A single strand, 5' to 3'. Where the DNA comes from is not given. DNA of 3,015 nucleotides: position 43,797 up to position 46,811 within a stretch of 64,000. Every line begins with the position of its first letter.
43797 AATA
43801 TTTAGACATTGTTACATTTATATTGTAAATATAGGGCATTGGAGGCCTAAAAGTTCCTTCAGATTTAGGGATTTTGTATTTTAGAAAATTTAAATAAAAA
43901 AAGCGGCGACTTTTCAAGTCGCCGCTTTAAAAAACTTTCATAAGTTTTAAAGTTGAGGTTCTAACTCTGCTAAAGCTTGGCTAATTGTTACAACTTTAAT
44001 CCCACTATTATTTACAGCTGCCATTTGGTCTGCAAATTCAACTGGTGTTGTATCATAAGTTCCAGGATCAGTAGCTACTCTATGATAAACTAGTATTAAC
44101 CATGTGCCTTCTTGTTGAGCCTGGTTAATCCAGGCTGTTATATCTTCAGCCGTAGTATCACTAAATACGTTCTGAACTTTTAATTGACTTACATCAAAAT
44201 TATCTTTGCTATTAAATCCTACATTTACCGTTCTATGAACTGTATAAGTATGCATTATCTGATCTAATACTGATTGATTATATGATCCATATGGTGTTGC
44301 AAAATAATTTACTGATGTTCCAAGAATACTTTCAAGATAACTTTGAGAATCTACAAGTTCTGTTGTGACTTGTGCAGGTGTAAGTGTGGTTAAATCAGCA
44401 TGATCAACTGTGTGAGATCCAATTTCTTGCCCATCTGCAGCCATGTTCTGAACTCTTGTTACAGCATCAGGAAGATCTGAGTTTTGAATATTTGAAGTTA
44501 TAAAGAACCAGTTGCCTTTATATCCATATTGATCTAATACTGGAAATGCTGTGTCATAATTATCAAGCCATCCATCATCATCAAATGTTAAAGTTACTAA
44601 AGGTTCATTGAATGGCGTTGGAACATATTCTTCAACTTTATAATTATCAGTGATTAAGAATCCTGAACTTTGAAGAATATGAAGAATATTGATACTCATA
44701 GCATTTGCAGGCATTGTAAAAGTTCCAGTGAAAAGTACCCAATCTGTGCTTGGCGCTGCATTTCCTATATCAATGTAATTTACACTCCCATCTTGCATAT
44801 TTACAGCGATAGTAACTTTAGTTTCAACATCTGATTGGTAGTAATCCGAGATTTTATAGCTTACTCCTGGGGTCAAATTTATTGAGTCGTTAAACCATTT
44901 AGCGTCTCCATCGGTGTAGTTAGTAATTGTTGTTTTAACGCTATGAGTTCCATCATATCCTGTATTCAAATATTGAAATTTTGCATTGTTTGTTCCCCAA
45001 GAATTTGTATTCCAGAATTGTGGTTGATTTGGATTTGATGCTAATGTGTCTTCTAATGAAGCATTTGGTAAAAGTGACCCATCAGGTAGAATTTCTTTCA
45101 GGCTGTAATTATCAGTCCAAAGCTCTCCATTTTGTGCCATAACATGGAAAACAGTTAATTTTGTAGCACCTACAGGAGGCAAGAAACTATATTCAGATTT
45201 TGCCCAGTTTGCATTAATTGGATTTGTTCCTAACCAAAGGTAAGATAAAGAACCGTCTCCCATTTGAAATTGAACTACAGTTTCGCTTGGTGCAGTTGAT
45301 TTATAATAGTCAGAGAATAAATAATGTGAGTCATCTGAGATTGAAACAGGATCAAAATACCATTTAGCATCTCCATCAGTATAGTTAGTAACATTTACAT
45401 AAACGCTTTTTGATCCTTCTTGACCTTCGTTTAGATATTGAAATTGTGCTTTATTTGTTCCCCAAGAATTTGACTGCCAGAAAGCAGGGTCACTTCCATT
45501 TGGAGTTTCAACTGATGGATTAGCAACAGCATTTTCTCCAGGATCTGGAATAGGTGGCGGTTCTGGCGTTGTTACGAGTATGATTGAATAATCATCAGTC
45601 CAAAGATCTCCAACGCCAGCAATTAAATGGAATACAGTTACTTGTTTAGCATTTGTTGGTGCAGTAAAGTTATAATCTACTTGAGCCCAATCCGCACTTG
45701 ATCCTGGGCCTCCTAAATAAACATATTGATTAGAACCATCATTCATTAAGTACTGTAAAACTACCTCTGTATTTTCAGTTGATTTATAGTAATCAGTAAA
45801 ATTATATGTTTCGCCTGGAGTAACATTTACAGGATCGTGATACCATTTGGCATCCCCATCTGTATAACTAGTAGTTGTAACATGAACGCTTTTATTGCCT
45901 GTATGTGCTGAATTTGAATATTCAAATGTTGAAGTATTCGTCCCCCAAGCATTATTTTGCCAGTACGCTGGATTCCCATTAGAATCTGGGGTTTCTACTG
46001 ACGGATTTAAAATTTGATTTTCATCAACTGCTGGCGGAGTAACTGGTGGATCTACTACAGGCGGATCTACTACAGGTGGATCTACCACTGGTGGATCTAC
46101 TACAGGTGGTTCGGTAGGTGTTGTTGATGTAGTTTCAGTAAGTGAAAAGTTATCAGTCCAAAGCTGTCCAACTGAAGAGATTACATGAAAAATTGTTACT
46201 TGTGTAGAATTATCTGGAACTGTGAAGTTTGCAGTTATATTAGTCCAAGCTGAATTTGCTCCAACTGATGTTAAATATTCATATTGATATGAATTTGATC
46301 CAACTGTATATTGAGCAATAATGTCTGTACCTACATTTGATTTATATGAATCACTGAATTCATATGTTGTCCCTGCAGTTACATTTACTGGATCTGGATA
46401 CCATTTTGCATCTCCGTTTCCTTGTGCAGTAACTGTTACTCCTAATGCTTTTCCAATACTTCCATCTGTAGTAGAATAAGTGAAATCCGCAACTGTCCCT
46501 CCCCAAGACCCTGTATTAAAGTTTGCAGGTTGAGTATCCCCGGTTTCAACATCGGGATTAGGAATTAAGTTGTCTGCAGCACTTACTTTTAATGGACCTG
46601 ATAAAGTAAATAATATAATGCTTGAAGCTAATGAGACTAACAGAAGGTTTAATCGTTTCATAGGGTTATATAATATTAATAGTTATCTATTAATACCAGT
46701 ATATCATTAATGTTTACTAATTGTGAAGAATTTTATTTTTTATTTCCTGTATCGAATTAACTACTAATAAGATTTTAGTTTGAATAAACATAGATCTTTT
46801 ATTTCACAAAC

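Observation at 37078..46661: Exopolysaccharide/cell-surface locus: small TM protein + PgaC-like GT2 synthase + GH16 glucanase + two giant tandem paralogs with multi-CBM arrays fused to CE4 deacetylase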

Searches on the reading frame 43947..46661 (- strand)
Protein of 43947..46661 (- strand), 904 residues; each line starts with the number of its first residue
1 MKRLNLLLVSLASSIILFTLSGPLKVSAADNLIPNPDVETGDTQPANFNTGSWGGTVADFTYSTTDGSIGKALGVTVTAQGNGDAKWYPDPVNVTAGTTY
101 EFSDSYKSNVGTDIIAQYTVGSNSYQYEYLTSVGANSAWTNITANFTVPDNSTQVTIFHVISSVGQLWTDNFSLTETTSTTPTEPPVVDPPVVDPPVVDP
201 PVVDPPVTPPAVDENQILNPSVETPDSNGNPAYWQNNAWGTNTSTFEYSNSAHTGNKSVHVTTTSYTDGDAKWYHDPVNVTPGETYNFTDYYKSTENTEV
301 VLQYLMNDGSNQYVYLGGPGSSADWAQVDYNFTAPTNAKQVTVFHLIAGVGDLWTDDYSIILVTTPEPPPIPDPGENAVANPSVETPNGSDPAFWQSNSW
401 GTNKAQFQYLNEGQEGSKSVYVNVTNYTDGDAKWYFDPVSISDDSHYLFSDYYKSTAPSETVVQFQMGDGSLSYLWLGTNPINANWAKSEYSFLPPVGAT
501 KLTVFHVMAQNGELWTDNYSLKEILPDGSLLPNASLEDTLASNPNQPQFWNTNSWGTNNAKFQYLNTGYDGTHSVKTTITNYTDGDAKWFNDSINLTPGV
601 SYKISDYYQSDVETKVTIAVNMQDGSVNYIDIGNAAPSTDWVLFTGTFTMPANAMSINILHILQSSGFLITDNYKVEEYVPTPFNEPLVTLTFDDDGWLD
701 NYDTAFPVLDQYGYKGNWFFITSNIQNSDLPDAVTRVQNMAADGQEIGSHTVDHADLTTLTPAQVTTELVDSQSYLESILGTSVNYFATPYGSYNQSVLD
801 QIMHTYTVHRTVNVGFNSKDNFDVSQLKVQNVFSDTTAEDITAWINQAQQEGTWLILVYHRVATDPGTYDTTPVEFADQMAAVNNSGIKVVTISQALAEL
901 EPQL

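Call 5: search_protein_families(library=pfam, proteins=[window:43947-46661:-], max_evalue=0.01)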
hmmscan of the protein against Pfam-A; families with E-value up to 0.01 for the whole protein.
window:43947-46661:- (904 aa): 2 families
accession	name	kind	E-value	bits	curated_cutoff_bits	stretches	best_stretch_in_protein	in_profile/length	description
PF01522.26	Polysacc_deac_1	-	5.5e-28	97.9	23.1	1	685-801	5-115/124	Polysaccharide deacetylase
PF02095.21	Extensin_1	-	4.7e-05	23.7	105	1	184-229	78-123/171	Extensin-like protein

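Call 9: search_solved_structures(query=window:43947-46661:-, max_evalue=1)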
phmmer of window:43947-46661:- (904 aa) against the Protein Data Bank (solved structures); distinct sequences matched with E-value up to 1: 37.
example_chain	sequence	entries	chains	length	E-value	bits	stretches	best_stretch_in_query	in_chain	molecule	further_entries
6dq3_A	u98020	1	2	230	6.4e-13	51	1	687-825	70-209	Polysaccharide deacetylase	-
7ax7_A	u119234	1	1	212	7.7e-12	47.4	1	685-818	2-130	Endo-1,4-beta-xylanase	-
8hfa_A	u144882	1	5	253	2e-10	42.8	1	689-803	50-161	NodB homology domain-containing protein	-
7bly_A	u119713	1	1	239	1.1e-09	40.4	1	686-820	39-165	Aspergillus niger contig An12c0130, genomic contig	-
5o6y_A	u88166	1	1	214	9.3e-08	33.9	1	681-797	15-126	Peptidoglycan N-acetylglucosamine deacetylase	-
2c1g_A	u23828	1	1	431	9.6e-08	33.9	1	660-821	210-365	PEPTIDOGLYCAN GLCNAC DEACETYLASE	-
2c71_A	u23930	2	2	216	2.4e-07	32.5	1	687-799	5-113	GLYCOSIDE HYDROLASE, FAMILY 11:CLOSTRIDIUM CELLULOSOME ENZYME, DOCKERIN TYPE I:POLYSACCHAR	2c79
6h8l_A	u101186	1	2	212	2.9e-07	32.3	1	685-802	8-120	Peptidoglycan-N-acetylmuramic acid deacetylase PdaC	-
2c1i_A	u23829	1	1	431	4.7e-07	31.6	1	660-821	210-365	PEPTIDOGLYCAN GLCNAC DEACETYLASE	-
5o6y_B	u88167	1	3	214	1.3e-06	30.2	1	681-797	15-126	Peptidoglycan N-acetylglucosamine deacetylase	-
6h8n_A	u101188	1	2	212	1.9e-06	29.6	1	685-802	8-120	Peptidoglycan-N-acetylmuramic acid deacetylase PdaC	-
4l1g_A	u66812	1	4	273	2.1e-06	29.4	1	681-797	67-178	Peptidoglycan N-acetylglucosamine deacetylase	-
1ny1_A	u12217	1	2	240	2.2e-06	29.4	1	685-802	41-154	Probable polysaccharide deacetylase pdaA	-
1w1a_1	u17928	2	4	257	2.6e-06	29.2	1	685-802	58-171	PROBABLE POLYSACCHARIDE DEACETYLASE PDAA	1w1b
1w17_A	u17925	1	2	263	2.7e-06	29.1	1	685-802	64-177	PROBABLE POLYSACCHARIDE DEACETYLASE PDAA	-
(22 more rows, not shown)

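Call 14: search_protein_families(library=ncbifam, proteins=[window:43947-46661:-], max_evalue=0.001)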
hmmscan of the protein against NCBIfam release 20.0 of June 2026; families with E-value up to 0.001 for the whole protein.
window:43947-46661:- (904 aa): 10 families
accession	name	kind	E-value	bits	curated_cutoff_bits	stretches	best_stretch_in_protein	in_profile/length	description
NF050820.1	PolSacchBiosHfsH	equivalog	1.5e-20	73.9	400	1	684-897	31-245/249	oligosaccharide deacetylase HfsH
TIGR02764.1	spore_ybaN_pdaB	equivalog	6.8e-17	61.9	237.4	1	685-841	4-154/191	polysaccharide deacetylase family sporulation protein PdaB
TIGR04243.1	nodulat_NodB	equivalog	8.3e-12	45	240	1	689-803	4-114/197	chitooligosaccharide deacetylase NodB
NF045821.1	PgAcgDacpgdA1_Bac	equivalog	1.2e-11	44.1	400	1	681-800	82-196/282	peptidoglycan-N-acetylglucosamine deacetylase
TIGR02873.1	spore_ylxY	hypoth_equivalog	9.7e-11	41.4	391.5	1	687-803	85-196/268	probable sporulation protein, polysaccharide deacetylase family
NF045820.1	PgAcgDacpgdA_Strep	equivalog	1e-10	41.1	800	1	658-807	240-383/463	peptidoglycan-N-acetylglucosamine deacetylase PgdA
TIGR02884.1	spore_pdaA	equivalog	8.7e-09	35.4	298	1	688-800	38-146/224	delta-lactam-biosynthetic de-N-acetylase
NF045822.1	PgAcgDacpgdA2_Bac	equivalog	1e-06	28.3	400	1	688-857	71-229/274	peptidoglycan-N-acetylglucosamine deacetylase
TIGR03006.1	pepcterm_polyde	equivalog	3.6e-05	23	276.2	1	707-796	41-125/272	XrtA system polysaccharide deacetylase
TIGR03933.1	PIA_icaB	equivalog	0.00029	20.4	248.35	1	684-805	69-207/245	intercellular adhesin biosynthesis polysaccharide N-deacetylase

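Call 15: find_encoding_contigs(protein=window:43947-46661:-, flank=10000, max_places=6)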
Protein window:43947-46661:- (904 aa): 1 contig read that carries it; 1 place shown.
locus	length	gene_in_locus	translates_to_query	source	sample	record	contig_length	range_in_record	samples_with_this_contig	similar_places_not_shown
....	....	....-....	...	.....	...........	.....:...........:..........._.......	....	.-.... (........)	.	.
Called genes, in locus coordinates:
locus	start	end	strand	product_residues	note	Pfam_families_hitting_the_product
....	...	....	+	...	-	-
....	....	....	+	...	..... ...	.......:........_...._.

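Call 16: find_homologous_proteins(query=window:43947-46661:-, max_evalue=0.00001)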
Query window:43947-46661:- (904 aa): 701 proteins with E <= 0.00001 among 8000 candidates; the best 120 are listed.
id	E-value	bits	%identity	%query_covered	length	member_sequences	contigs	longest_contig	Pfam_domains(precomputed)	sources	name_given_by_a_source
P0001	0.0e+0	2060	100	100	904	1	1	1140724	PF01522.27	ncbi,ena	-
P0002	0.0e+0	1723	51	97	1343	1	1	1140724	PF01522.27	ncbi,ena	-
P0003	0.0e+0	1034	53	100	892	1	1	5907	PF01522.27,PF02018.24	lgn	-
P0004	4.9e-296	1003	52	100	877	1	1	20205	PF01522.27,PF02018.24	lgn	-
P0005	1.1e-275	935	50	100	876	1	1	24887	PF01522.27,PF02018.24,PF27624.1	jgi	jgi:peptidoglycan/xylan/chitin deacetylase (PgdA/CDA1 family)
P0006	6.5e-232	791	37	98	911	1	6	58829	PF01522.27,PF02018.24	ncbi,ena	-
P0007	1.6e-226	773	41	100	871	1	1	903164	PF01522.27,PF02018.24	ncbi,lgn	-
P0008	3.6e-226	772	41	97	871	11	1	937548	PF01522.27,PF02018.24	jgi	jgi:peptidoglycan/xylan/chitin deacetylase (PgdA/CDA1 family)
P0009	4.1e-226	771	39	100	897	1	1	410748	PF01522.27,PF02018.24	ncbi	-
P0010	9.8e-217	740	42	97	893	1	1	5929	PF01522.27,PF02018.24,PF27624.1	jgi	jgi:peptidoglycan/xylan/chitin deacetylase (PgdA/CDA1 family)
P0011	1.7e-213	730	41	97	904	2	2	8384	PF01522.27,PF02018.24,PF27624.1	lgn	-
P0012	1.4e-211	723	41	100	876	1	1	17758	PF01522.27,PF02018.24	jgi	jgi:peptidoglycan/xylan/chitin deacetylase (PgdA/CDA1 family)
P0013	2.6e-209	716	40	77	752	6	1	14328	PF01522.27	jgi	jgi:peptidoglycan/xylan/chitin deacetylase (PgdA/CDA1 family)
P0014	1.6e-208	713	44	41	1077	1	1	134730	PF01522.27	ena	-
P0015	8.7e-208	711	46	78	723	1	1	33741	PF01522.27,PF02018.24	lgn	-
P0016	3.2e-207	709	36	95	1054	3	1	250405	PF01522.27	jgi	-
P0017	6.8e-207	708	42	100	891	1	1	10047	PF01522.27,PF02018.24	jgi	jgi:peptidoglycan/xylan/chitin deacetylase (PgdA/CDA1 family)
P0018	2.6e-206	706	46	79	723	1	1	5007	PF01522.27,PF02018.24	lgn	-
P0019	2.1e-205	703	41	100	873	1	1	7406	PF01522.27,PF02018.24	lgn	-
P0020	1.3e-204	700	47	77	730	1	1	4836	PF01522.27,PF02018.24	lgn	-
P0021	5.3e-204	698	48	76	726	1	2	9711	PF01522.27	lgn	-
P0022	6.1e-204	698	41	97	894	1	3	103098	PF01522.27,PF02018.24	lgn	-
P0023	7.9e-204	698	46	76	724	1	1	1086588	PF01522.27,PF02018.24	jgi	jgi:peptidoglycan/xylan/chitin deacetylase (PgdA/CDA1 family)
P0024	9.8e-204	697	48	77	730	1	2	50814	PF01522.27,PF02018.24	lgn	-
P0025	8.1e-201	688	46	77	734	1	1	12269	PF01522.27,PF02018.24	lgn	-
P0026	4.2e-199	682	39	97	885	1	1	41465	PF01522.27,PF02018.24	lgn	-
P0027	4.8e-199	682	42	77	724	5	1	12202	PF01522.27,PF02018.24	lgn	-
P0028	4.3e-198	679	41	59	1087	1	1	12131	PF01522.27,PF17957.8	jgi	jgi:peptidoglycan/xylan/chitin deacetylase (PgdA/CDA1 family)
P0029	6.4e-198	678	40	97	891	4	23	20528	PF01522.27,PF02018.24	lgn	-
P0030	5.7e-196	672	43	59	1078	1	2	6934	PF14088.12,PF01522.27,PF17957.8,PF02018.24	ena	-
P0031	1.5e-192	660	42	100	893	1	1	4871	PF01522.27,PF02018.24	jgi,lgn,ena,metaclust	metaclust:\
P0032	1.1e-191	658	42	41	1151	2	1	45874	PF01522.27,PF17957.8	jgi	-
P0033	1.9e-191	657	46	77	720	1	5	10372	PF01522.27,PF02018.24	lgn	-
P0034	5.4e-191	655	38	88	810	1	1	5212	PF01522.27,PF02018.24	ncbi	ncbi:MAG TPA: polysaccharide deacetylase family protein, partial [Acidimicrobiales bacterium]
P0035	2.1e-190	653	46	76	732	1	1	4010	PF01522.27,PF02018.24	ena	-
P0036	1.6e-189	650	40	100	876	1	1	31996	PF01522.27,PF02018.24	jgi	jgi:peptidoglycan/xylan/chitin deacetylase (PgdA/CDA1 family)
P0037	1.9e-188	647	43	76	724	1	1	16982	PF01522.27,PF02018.24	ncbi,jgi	-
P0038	1.4e-187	644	42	77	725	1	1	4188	PF01522.27,PF02018.24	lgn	-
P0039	1.8e-187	644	37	99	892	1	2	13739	PF01522.27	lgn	-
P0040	6.8e-187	642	43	78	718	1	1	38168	PF01522.27,PF02018.24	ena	-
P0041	9.2e-187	641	38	98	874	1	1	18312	PF01522.27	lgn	-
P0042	3.9e-186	639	45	78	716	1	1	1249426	PF01522.27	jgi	jgi:peptidoglycan/xylan/chitin deacetylase (PgdA/CDA1 family)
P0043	5.2e-186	639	43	59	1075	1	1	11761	PF01522.27,PF17957.8,PF02018.24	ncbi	-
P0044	1.7e-185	637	41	77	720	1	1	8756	PF01522.27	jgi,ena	-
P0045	2.6e-185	636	34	99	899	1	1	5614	PF01522.27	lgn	-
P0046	3.3e-185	636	42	42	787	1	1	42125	PF01522.27,PF17957.8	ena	-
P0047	5.8e-185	635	40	77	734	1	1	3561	PF01522.27,PF02018.24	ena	-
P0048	2.5e-184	633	40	77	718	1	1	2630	PF01522.27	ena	-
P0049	2.8e-184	633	42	59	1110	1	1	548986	PF01522.27,PF17957.8,PF02018.24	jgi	jgi:peptidoglycan/xylan/chitin deacetylase (PgdA/CDA1 family)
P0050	1.7e-183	630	43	42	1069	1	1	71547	PF01522.27,PF17957.8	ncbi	ncbi:MAG: polysaccharide deacetylase family protein [Candidatus Saccharimonadia bacterium]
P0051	1.7e-182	627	45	76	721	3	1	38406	PF01522.27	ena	-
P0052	4.6e-182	626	42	78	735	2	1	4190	PF01522.27,PF02018.24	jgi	-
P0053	4.1e-181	623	43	77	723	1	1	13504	PF01522.27,PF02018.24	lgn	-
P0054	1.0e-180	621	39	97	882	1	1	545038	PF01522.27,PF02018.24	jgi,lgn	jgi:peptidoglycan/xylan/chitin deacetylase (PgdA/CDA1 family)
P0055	2.3e-180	620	44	59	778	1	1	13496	PF01522.27,PF02018.24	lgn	-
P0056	4.1e-180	619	43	59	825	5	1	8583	PF01522.27,PF17957.8,PF02018.24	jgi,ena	-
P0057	4.7e-179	616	39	59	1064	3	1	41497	PF01522.27,PF24514.2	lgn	-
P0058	7.4e-179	615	35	100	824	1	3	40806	PF01522.27,PF17957.8,PF02018.24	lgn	-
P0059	7.6e-179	615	44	77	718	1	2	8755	PF01522.27,PF02018.24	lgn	-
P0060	1.1e-178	615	43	60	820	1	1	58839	PF01522.27,PF17957.8,PF02018.24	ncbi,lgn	-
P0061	1.3e-178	614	40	77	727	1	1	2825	PF01522.27,PF02018.24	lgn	-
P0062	1.9e-178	614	43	73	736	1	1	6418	PF01522.27,PF02018.24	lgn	-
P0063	9.0e-178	611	43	59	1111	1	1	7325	PF01522.27,PF17957.8,PF13750.13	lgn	-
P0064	1.5e-177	611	41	78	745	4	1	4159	PF01522.27,PF02018.24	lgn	-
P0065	1.6e-177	611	44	76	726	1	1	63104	PF01522.27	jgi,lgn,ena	-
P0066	3.2e-177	610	44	76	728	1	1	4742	PF01522.27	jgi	-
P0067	3.2e-177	610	40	77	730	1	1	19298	PF01522.27,PF02018.24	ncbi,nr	ncbi:MAG TPA: polysaccharide deacetylase family protein [Candidatus Saccharimonadales bacterium]|nr:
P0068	8.9e-177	608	44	76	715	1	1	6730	PF01522.27,PF02018.24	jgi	jgi:peptidoglycan/xylan/chitin deacetylase (PgdA/CDA1 family)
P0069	2.8e-176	607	44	78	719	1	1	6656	PF01522.27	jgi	-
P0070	1.1e-175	605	42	77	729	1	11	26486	PF01522.27,PF02018.24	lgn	-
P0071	1.4e-175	604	42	77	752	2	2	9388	PF01522.27,PF02018.24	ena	-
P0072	1.5e-175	604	42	77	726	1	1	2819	PF01522.27,PF02018.24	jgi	jgi:polysaccharide deacetylase/carbohydrate binding protein with CBM4/9 domain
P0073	1.9e-175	604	42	77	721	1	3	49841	PF01522.27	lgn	-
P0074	2.4e-175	603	43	41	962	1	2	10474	PF01522.27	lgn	-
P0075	3.7e-175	603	45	42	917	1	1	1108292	PF01522.27,PF17957.8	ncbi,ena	-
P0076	4.8e-175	602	41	77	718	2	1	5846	PF01522.27,PF02018.24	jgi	jgi:peptidoglycan/xylan/chitin deacetylase (PgdA/CDA1 family)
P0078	5.7e-174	599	44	59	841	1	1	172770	PF01522.27,PF17957.8,PF02018.24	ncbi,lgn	-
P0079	6.5e-174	599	44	76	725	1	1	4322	PF01522.27,PF02018.24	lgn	-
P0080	7.5e-174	599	43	77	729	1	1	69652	PF01522.27,PF02018.24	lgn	-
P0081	2.3e-173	597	39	42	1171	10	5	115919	PF01522.27,PF17957.8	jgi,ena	jgi:peptidoglycan/xylan/chitin deacetylase (PgdA/CDA1 family)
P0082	3.2e-173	596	40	59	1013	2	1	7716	PF01522.27,PF17957.8,PF02018.24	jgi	jgi:peptidoglycan/xylan/chitin deacetylase (PgdA/CDA1 family)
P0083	5.7e-173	596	43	77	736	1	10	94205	PF01522.27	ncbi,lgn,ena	-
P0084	5.7e-173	596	42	78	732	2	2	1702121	PF01522.27,PF02018.24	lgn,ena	-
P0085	9.5e-173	595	44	77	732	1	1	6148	PF01522.27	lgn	-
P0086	2.4e-172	594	44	60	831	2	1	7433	PF01522.27,PF17957.8,PF02018.24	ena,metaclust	metaclust:\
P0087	1.5e-171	591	43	76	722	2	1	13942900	PF01522.27,PF02018.24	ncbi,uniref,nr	ncbi:polysaccharide deacetylase family protein [Dactylosporangium sp. NBC_01737]|uniref:polysacchari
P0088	3.7e-171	590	43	77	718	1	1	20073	PF01522.27,PF02018.24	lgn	-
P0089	5.2e-171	589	36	97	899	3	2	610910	PF01522.27,PF02018.24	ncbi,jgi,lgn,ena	ncbi:MAG: polysaccharide deacetylase family protein [Patescibacteria group bacterium]|jgi:peptidogly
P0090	7.9e-171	589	41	77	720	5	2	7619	PF01522.27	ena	-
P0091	2.0e-170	587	40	59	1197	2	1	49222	PF01522.27,PF02018.24,PF24514.2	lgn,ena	-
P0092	4.1e-170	586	40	41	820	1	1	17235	PF01522.27,PF17957.8,PF02018.24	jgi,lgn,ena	-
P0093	4.8e-170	586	42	76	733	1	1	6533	PF01522.27,PF02018.24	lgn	-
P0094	6.8e-170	585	41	77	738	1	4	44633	PF01522.27,PF02018.24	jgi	jgi:peptidoglycan/xylan/chitin deacetylase (PgdA/CDA1 family)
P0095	1.2e-169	585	45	42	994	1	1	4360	PF01522.27,PF17957.8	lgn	-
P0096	1.3e-169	585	43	76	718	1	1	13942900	PF01522.27,PF02018.24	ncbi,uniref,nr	ncbi:polysaccharide deacetylase family protein [Dactylosporangium sp. NBC_01737]|uniref:polysacchari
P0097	2.7e-169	583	42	77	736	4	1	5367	PF01522.27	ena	-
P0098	3.7e-169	583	44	59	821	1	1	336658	PF01522.27,PF17957.8,PF02018.24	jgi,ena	-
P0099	5.6e-169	582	43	41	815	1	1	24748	PF01522.27,PF17957.8,PF02018.24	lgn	-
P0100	6.5e-169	582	43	76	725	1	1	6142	PF01522.27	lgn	-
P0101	1.0e-168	582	43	77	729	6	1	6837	PF01522.27,PF02018.24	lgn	-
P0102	2.4e-168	580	43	59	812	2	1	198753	PF01522.27,PF17957.8,PF02018.24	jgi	-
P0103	2.8e-168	580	43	76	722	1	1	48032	PF01522.27,PF02018.24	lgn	-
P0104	3.9e-168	580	42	77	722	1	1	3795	PF01522.27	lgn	-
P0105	5.2e-168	579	41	42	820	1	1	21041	PF01522.27,PF17957.8,PF02018.24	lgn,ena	-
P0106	5.8e-168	579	44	58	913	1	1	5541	PF01522.27,PF17957.8,PF02018.24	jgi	jgi:peptidoglycan/xylan/chitin deacetylase (PgdA/CDA1 family)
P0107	9.1e-168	578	42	78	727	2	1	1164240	PF01522.27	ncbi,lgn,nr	ncbi:MAG: hypothetical protein JWP06_243 [Candidatus Saccharibacteria bacterium]|nr:hypothetical pro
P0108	1.2e-167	578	43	76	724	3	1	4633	PF01522.27,PF02018.24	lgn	-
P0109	2.1e-167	577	40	77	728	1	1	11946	PF01522.27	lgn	-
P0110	2.2e-167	577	42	78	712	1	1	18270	PF01522.27,PF02018.24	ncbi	-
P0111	2.6e-167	577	37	77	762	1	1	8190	PF01522.27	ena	-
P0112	2.9e-167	577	41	76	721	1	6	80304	PF01522.27,PF02018.24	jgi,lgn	-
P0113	4.4e-167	576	42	76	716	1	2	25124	PF01522.27,PF02018.24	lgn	-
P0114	4.8e-167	576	42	78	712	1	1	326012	PF01522.27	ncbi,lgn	-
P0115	7.2e-167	575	44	76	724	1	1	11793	PF01522.27,PF02018.24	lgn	-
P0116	8.3e-167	575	42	77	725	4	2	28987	PF01522.27,PF02018.24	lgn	-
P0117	1.4e-166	574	43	77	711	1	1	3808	PF01522.27,PF02018.24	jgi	jgi:peptidoglycan/xylan/chitin deacetylase (PgdA/CDA1 family)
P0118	1.5e-166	574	41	58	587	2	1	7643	PF01522.27,PF02018.24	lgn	-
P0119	1.7e-166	574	43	77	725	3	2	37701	PF01522.27,PF02018.24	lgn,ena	-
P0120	2.1e-166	574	43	77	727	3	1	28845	PF01522.27,PF02018.24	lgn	-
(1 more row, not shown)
